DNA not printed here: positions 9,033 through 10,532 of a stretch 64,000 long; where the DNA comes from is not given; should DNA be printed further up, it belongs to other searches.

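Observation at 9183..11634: Tandem pair of divergent P450s with His in place of the conserved I-helix acid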

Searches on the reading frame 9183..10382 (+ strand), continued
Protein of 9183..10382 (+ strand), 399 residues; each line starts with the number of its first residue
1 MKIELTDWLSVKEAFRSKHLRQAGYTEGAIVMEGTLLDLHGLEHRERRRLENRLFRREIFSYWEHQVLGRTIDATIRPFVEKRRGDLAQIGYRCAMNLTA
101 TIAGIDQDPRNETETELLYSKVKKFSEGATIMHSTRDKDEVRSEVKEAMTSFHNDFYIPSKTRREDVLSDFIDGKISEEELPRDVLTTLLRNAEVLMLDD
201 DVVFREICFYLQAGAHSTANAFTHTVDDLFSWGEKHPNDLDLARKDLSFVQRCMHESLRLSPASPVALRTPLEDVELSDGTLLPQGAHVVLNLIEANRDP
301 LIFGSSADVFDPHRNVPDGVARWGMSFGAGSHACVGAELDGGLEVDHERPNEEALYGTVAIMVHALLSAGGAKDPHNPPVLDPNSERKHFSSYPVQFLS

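Call 14: find_encoding_contigs(protein=P0030, flank=10000, max_places=3)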
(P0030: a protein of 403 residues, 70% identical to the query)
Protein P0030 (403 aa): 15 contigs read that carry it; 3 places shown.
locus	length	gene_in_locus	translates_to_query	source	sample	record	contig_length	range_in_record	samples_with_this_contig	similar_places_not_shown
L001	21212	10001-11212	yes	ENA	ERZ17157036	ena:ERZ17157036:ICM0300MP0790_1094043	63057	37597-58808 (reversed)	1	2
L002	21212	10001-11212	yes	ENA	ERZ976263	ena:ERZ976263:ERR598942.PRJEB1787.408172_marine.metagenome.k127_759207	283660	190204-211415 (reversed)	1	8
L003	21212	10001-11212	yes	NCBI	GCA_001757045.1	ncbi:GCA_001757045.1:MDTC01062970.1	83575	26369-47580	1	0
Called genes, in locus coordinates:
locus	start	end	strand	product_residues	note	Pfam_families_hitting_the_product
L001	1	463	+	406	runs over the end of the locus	PF02771:Acyl-CoA_dh_N, PF02770:Acyl-CoA_dh_M, PF00441:Acyl-CoA_dh_1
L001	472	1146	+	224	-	-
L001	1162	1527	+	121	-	-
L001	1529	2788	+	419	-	PF00067:p450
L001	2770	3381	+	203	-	PF01121:CoaE, PF13238:AAA_18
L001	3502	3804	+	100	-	PF03960:ArsC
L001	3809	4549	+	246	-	PF00459:Inositol_P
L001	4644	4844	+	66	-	PF00313:CSD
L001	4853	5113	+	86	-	PF09851:SHOCT (faint)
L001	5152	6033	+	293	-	PF00296:Bac_luciferase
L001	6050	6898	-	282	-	PF00296:Bac_luciferase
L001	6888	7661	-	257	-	PF00106:adh_short, PF08659:KR (weak), PF13561:adh_short_C2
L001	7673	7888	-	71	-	PF13459:Fer4_15 (weak)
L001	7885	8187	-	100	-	PF07876:Dabb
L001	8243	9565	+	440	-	PF01979:Amidohydro_1, PF07969:Amidohydro_3 (weak)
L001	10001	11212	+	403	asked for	PF00067:p450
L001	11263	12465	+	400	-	PF00067:p450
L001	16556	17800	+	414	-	PF00067:p450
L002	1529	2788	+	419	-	PF00067:p450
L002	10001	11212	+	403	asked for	PF00067:p450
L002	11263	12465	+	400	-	PF00067:p450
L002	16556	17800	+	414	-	PF00067:p450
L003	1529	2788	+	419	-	PF00067:p450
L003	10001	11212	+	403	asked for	PF00067:p450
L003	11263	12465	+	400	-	PF00067:p450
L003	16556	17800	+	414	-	PF00067:p450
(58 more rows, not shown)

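Call 18: search_protein_representatives(protein=window:9183-10382:+)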
Query: 399 residues. Proteins with E-value up to 0.001 (for the whole library): 4463; up to 1e-10: 747; up to 1e-30: 343. The best 150 are listed.
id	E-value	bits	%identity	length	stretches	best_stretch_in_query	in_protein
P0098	1.3e-167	574.3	66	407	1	3-397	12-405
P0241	1.3e-109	383.4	64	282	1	132-397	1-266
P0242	5.8e-107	374.7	47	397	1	3-397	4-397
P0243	1.4e-103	363.6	48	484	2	95-397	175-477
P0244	6.3e-102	358.1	48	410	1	4-395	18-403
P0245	4.6e-101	355.2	43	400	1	3-398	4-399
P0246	1.5e-100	353.5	45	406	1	3-397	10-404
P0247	5.5e-100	351.7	46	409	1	3-395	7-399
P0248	1.4e-98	347.1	44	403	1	3-397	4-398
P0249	9.4e-97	341.0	42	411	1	10-397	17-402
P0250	1.0e-94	334.4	43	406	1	10-397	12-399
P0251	6.8e-91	321.7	43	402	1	9-398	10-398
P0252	3.8e-90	319.3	42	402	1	6-397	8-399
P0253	3.2e-88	313.0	42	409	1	5-396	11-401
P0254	2.6e-85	303.4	39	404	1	5-395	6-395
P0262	1.3e-73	264.9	35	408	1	3-397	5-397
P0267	4.8e-70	253.1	34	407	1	8-398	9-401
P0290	4.8e-57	210.3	31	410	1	3-395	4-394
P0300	1.4e-53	198.9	33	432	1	5-396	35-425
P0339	3.6e-48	181.1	31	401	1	5-399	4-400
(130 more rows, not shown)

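Call 23: search_solved_structures(query=A1, max_evalue=0.00001, show_alignments=3)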
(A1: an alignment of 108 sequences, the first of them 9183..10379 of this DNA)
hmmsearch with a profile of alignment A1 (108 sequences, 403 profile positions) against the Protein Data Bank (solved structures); distinct sequences matched with E-value up to 0.00001: 441 (the best 60 are shown).
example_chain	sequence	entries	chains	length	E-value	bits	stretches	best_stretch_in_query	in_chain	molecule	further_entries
3nc3_A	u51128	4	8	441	7.1e-19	71.1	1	29-344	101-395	Cytochrome P450 cypX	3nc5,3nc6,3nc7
1zo4_A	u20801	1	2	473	1.4e-15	60.2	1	159-344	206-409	Bifunctional P-450:NADPH-P450 reductase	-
3psx_A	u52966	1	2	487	1.4e-15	60.2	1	159-344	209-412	Bifunctional P-450/NADPH-P450 reductase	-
3qi8_B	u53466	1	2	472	5.3e-15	58.3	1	159-344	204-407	Evolved Cytochrome P450 variant (22A3)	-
6l39_A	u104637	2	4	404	5.3e-15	58.3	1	183-343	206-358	Cytochrome P450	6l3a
5jq2_A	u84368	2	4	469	6.1e-15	58.1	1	159-344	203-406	P450 BM3 L407C heme domain mutant | Bifunctional cytochrome P450/NADPH--P450 reductase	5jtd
7y0r_A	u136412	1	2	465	6.9e-15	57.9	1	159-344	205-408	Bifunctional cytochrome P450/NADPH--P450 reductase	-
4key_A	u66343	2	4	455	7.3e-15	57.9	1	159-344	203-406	Bifunctional P-450/NADPH-P450 reductase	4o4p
4kew_A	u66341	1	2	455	7.3e-15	57.8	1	159-344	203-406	Bifunctional P-450/NADPH-P450 reductase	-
7wy3_A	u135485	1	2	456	7.3e-15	57.8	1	159-344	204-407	Bifunctional cytochrome P450/NADPH--P450 reductase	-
1bu7_A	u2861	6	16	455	7.3e-15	57.8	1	159-344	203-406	PROTEIN (CYTOCHROME P450) | CYTOCHROME P450 BM-3 | CYTOCHROME P450 102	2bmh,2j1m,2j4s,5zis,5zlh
4kf2_A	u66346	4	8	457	7.4e-15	57.8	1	159-344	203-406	Bifunctional P-450/NADPH-P450 reductase | Bifunctional cytochrome P450/NADPH--P450 reductase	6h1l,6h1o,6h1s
2x7y_A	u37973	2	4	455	7.4e-15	57.8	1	159-344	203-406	BIFUNCTIONAL P-450/NADPH-P450 REDUCTASE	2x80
6hn8_A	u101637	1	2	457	7.4e-15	57.8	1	159-344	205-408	Bifunctional cytochrome P450/NADPH--P450 reductase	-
23ub_A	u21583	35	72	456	7.4e-15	57.8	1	159-344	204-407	Bifunctional cytochrome P450/NADPH--P450 reductase | Bifunctional P-450/NADPH-P450 reductase | Bifunctional cytochrome P450/NADPH-P450 reductase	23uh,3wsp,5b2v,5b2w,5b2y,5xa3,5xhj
4kf0_A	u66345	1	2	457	7.4e-15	57.8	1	159-344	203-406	Bifunctional P-450/NADPH-P450 reductase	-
6h1t_A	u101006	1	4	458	7.4e-15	57.8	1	159-344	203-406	Bifunctional cytochrome P450/NADPH--P450 reductase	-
7wy2_A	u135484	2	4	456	7.4e-15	57.8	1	159-344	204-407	Bifunctional cytochrome P450/NADPH--P450 reductase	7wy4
9l7u_A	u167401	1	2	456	7.4e-15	57.8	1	159-344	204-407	Bifunctional cytochrome P450/NADPH--P450 reductase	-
9l7s_A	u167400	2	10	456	7.4e-15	57.8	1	159-344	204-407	Bifunctional cytochrome P450/NADPH--P450 reductase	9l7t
2uwh_A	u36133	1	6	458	7.4e-15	57.8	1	159-344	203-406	BIFUNCTIONAL P-450: NADPH-P450 REDUCTASE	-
9l7v_A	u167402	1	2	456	7.5e-15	57.8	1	159-344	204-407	Bifunctional cytochrome P450/NADPH--P450 reductase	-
1bvy_A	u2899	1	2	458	7.5e-15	57.8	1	159-344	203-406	PROTEIN (CYTOCHROME P450 BM-3)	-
7wde_A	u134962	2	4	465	7.5e-15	57.8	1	159-344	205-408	Bifunctional cytochrome P450/NADPH--P450 reductase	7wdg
9ist_A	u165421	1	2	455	7.6e-15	57.8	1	159-344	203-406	Bifunctional cytochrome P450/NADPH--P450 reductase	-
4dud_A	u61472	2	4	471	7.6e-15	57.8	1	159-344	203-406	cytochrome P450 BM3 variant 2G9C6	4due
9iss_A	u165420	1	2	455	7.6e-15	57.8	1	159-344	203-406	Bifunctional cytochrome P450/NADPH--P450 reductase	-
4duf_A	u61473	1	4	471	7.7e-15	57.8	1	159-344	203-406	cytochrome P450 BM3 variant 2G9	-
4duc_A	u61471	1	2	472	7.7e-15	57.8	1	159-344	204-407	cytochrome P450 BM3 variant 2G9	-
7egn_A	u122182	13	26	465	7.7e-15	57.8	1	159-344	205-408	Bifunctional cytochrome P450/NADPH--P450 reductase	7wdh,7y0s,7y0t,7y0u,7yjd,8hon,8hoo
9isu_A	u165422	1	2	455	7.7e-15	57.8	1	159-344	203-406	Bifunctional cytochrome P450/NADPH--P450 reductase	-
7y9j_A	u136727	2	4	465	7.7e-15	57.8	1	159-344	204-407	Bifunctional cytochrome P450/NADPH--P450 reductase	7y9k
7wdd_A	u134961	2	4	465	7.7e-15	57.8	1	159-344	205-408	Bifunctional cytochrome P450/NADPH--P450 reductase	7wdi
4zfa_A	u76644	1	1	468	7.9e-15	57.7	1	159-344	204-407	Bifunctional P-450/NADPH-P450 reductase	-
2ij2_A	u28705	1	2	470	8e-15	57.7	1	159-344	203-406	Cytochrome P450 BM3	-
3ben_A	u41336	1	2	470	8e-15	57.7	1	159-344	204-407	Cytochrome P450 102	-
3kx3_A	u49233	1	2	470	8e-15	57.7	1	159-344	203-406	Bifunctional P-450/NADPH-P450 reductase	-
3npl_A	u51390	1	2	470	8e-15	57.7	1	159-344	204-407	Bifunctional P-450/NADPH-P450 reductase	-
1fag_A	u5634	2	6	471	8e-15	57.7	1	159-344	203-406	CYTOCHROME P450 BM-3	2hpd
5og9_A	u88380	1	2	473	8e-15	57.7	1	159-344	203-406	Bifunctional cytochrome P450/NADPH--P450 reductase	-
1jpz_A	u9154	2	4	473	8.1e-15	57.7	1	159-344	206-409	BIFUNCTIONAL P-450:NADPH-P450 REDUCTASE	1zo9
6k24_A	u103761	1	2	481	8.5e-15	57.6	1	159-344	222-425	Bifunctional cytochrome P450/NADPH--P450 reductase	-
8qze_A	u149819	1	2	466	8.7e-15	57.6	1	159-344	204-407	Bifunctional cytochrome P450/NADPH--P450 reductase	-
6jmw_A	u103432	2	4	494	9e-15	57.6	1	159-344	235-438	Bifunctional cytochrome P450/NADPH--P450 reductase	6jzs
4kpb_A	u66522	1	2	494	9e-15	57.6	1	159-344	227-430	Cytochrome P450 BM-3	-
4kpa_A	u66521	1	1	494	9e-15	57.5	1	159-344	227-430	Cytochrome P450 BM-3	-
4du2_B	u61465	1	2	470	9.9e-15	57.4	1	159-344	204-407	cytochrome P450 BM3 variant B7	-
4zf6_A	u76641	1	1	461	1.1e-14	57.2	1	158-344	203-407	Bifunctional P-450/NADPH-P450 reductase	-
4zf8_A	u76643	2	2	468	1.2e-14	57.2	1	158-344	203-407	Bifunctional P-450/NADPH-P450 reductase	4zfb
1odo_A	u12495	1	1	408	1.3e-14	57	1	176-344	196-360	PUTATIVE CYTOCHROME P450 154A1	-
7x53_A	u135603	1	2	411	1.5e-14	56.9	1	182-344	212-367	Cytochrome P450 family protein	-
3ejb_B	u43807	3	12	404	1.6e-14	56.7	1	182-344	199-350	Biotin biosynthesis cytochrome P450-like enzyme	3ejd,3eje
5e9z_A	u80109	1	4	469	1.7e-14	56.7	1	159-344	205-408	Bifunctional cytochrome P450/NADPH--P450 reductase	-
7y0p_B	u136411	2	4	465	1.7e-14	56.7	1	159-344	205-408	Bifunctional cytochrome P450/NADPH--P450 reductase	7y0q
1zoa_A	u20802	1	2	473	1.7e-14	56.6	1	159-344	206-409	Bifunctional P-450:NADPH-P450 reductase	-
3cbd_A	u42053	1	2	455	1.8e-14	56.6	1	159-344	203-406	Bifunctional P-450/NADPH-P450 reductase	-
1yqo_A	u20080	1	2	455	1.8e-14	56.5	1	159-344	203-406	Bifunctional P-450:NADPH-P450 reductase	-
4h24_A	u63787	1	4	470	1.8e-14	56.5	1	159-344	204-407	Cytochrome P450-BM3 variant P450BM3-Cis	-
3dgi_A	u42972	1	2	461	1.9e-14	56.5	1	159-344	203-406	Bifunctional P-450/NADPH-P450 reductase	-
9wma_A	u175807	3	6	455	1.9e-14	56.5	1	161-344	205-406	Bifunctional cytochrome P450/NADPH--P450 reductase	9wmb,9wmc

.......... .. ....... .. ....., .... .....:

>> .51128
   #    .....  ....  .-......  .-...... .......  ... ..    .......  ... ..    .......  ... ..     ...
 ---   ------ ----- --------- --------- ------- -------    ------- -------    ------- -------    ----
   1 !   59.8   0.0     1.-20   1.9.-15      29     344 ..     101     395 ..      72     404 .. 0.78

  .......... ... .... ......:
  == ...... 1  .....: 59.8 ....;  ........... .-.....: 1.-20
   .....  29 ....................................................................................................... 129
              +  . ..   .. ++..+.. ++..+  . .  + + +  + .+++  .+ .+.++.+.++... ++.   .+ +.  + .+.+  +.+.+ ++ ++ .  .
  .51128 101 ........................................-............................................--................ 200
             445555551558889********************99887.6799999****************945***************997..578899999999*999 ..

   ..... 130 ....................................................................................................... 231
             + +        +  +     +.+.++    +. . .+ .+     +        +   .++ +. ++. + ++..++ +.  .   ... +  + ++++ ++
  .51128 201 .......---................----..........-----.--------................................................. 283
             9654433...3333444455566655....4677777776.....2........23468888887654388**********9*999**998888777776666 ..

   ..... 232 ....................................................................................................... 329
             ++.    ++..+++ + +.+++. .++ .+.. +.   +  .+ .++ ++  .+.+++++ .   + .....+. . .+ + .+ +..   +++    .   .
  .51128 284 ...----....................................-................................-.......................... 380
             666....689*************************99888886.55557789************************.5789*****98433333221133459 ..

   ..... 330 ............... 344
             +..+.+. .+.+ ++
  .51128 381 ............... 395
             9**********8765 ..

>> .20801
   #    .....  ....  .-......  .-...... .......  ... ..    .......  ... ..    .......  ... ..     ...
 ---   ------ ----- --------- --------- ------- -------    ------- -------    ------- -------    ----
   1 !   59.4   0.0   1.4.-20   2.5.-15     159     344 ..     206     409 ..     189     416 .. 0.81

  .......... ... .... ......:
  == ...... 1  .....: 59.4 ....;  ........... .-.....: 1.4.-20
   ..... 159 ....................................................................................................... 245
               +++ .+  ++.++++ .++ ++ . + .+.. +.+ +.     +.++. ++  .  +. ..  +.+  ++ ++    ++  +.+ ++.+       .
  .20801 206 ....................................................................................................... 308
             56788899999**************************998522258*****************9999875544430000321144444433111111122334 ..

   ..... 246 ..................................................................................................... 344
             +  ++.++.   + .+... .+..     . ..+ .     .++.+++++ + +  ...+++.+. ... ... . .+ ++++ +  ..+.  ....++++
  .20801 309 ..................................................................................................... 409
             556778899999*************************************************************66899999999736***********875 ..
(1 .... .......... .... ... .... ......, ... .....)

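Call 26: predict_structure(alignment_id=A1)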
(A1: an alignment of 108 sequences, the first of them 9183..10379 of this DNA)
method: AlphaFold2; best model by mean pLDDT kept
length: 399 residues; sequences in the alignment: 108
mean_pLDDT: 88.6   pTM: 0.88
mean pLDDT of the five models: 88.6, 87.3, 85.3, 85.0, 85.0
residues with pLDDT >= 90: 257; 70-90: 107; 50-70: 35; < 50: 0
segments of 3 or more residues with pLDDT < 50: none
pLDDT, mean of each block of 10 residues (from residue 1): 93 89 68 65 60 73 88 93 95 92 92 93 89 87 95 98 98 96 93 88 90 84 96 98 96 95 87 95 95 96 97 93 86 60 76 85 96 96 86 93
secondary structure, 60 per line:
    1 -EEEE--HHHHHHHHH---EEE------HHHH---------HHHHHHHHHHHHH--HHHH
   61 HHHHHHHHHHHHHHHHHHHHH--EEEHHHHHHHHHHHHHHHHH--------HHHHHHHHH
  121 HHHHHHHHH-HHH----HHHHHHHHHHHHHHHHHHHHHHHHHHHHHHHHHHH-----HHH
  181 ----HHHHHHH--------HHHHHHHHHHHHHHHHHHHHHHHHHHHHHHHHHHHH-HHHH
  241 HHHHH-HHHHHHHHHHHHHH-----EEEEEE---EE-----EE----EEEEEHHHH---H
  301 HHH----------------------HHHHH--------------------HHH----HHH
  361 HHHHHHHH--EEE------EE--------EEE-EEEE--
elements in order: E2-5 H8-16 E20-22 H29-32 H42-54 H57-81 E84-86 H87-103 H112-129 H138-172 H185-191 H200-235 H237-245 H247-260 E266-271 E288-292 H293-296 H300-303 H326-330 H358-368 E371-373 E390-392 E394-397

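Call 29: fold_search(model_id=the predicted structure, library=pdb)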
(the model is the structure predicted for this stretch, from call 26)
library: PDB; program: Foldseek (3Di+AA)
matches with E <= 10: 1635; with E <= 0.001: 1628
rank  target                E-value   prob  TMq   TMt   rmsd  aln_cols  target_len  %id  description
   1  3eje_F                1.1e-12  1.00  0.70  0.73   4.6       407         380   20  Crystal Structure of P450BioI in complex with octadec-9Z-enoic acid ligated Acyl Carrier Protein (released 2008-10-07)
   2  3ejb_F                1.6e-12  1.00  0.70  0.74   4.6       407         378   20  Crystal Structure of P450BioI in complex with tetradecanoic acid ligated Acyl Carrier Protein (released 2008-10-07)
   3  8yhn                  1.9e-12  1.00  0.69  0.70   4.8       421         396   18  Crystal structure of Cytochrome P450 107P2 from streptomyces avermitilis (released 2025-03-05)
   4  3ejb_B                1.9e-12  1.00  0.70  0.73   4.7       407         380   20  Crystal Structure of P450BioI in complex with tetradecanoic acid ligated Acyl Carrier Protein (released 2008-10-07)
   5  3ejd_B                2.5e-12  1.00  0.70  0.73   4.7       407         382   20  Crystal Structure of P450BioI in complex with hexadec-9Z-enoic acid ligated Acyl Carrier Protein (released 2008-10-07)
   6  3eje_H                3.0e-12  1.00  0.70  0.72   4.7       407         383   20  Crystal Structure of P450BioI in complex with octadec-9Z-enoic acid ligated Acyl Carrier Protein (released 2008-10-07)
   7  3eje_D                4.2e-12  1.00  0.70  0.72   4.7       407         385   20  Crystal Structure of P450BioI in complex with octadec-9Z-enoic acid ligated Acyl Carrier Protein (released 2008-10-07)
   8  8q5j                  4.3e-12  1.00  0.69  0.71   4.7       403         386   18  Cytochrome P450 monooxygenase from Streptomyces scabiei (SscaCYP) (released 2024-04-03)
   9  3ejd_D                4.5e-12  1.00  0.70  0.73   4.7       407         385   20  Crystal Structure of P450BioI in complex with hexadec-9Z-enoic acid ligated Acyl Carrier Protein (released 2008-10-07)
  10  2cd8_A                5.7e-12  1.00  0.66  0.67   5.8       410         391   20  Crystal structure of YC-17-bound cytochrome P450 PikC (CYP107L1) (released 2007-02-20)
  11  3ejb_H                6.2e-12  1.00  0.70  0.72   4.8       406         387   20  Crystal Structure of P450BioI in complex with tetradecanoic acid ligated Acyl Carrier Protein (released 2008-10-07)
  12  5ofq_D                6.8e-12  1.00  0.69  0.70   4.9       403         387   19  Crystal structure of substrate-free CYP109A2 from Bacillus megaterium (released 2017-09-27)
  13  3ejd_H                7.1e-12  1.00  0.70  0.73   4.7       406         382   20  Crystal Structure of P450BioI in complex with hexadec-9Z-enoic acid ligated Acyl Carrier Protein (released 2008-10-07)
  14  5z9j_C                7.4e-12  1.00  0.70  0.71   4.7       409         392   17  Identification of the functions of unusual cytochrome p450-like monooxygenases involved in microbial secondary metabli (released 2019-02-06)
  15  3ejd_F                8.1e-12  1.00  0.70  0.73   4.7       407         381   20  Crystal Structure of P450BioI in complex with hexadec-9Z-enoic acid ligated Acyl Carrier Protein (released 2008-10-07)
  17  2c6h_A                8.9e-12  1.00  0.68  0.69   4.7       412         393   20  Crystal structure of YC-17-bound cytochrome P450 PikC (CYP107L1) (released 2006-07-03)
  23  2bvj_A                1.8e-11  1.00  0.67  0.68   4.9       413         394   20  Ligand-free structure of cytochrome P450 PikC (CYP107L1) (released 2006-07-03)
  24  3zkp                  2.0e-11  1.00  0.65  0.66   5.0       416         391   18  Structure of a mutant of P450 EryK in complex with erythromycin B. (released 2013-05-01)
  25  2wi9_B                2.1e-11  1.00  0.68  0.69   4.7       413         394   20  Selective oxidation of carbolide C-H bonds by engineered macrolide P450 monooxygenase (released 2009-10-27)
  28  2c7x                  2.6e-11  1.00  0.66  0.66   5.8       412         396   20  Crystal structure of narbomycin-bound cytochrome P450 PikC (CYP107L1) (released 2006-07-03)
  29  6m4s                  2.6e-11  1.00  0.66  0.67   5.7       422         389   20  Crystal Structure Analysis of the cytochrome P450 CYP-Sb21 (released 2021-02-03)
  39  7xbn_A                3.6e-11  1.00  0.66  0.67   5.6       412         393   20  Crystal Structure of YC-17-bound cytochrome P450 PikC with the unnatural amino acid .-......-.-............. incorpora (released 2023-02-15)
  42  8gue_A                3.9e-11  1.00  0.67  0.68   4.7       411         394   20  Crystal Structure of narbomycin-bound cytochrome P450 PikC with the unnatural amino acid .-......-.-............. inco (released 2023-02-15)
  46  7xbm_A                4.3e-11  1.00  0.66  0.67   5.6       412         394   20  Crystal Structure of cytochrome P450 PikC with the unnatural amino acid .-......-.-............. incorporated at posit (released 2023-02-15)
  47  3p3l_A                4.4e-11  1.00  0.65  0.64   5.3       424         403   19  Crystal Structure of the Cytochrome P450 monooxygenase AurH (wildtype) from Streptomyces Thioluteus (released 2011-02-16)
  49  3p3o                  5.1e-11  1.00  0.66  0.64   4.8       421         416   17  Crystal Structure of the Cytochrome P450 Monooxygenase AurH (ntermII) from Streptomyces Thioluteus (released 2011-02-16)
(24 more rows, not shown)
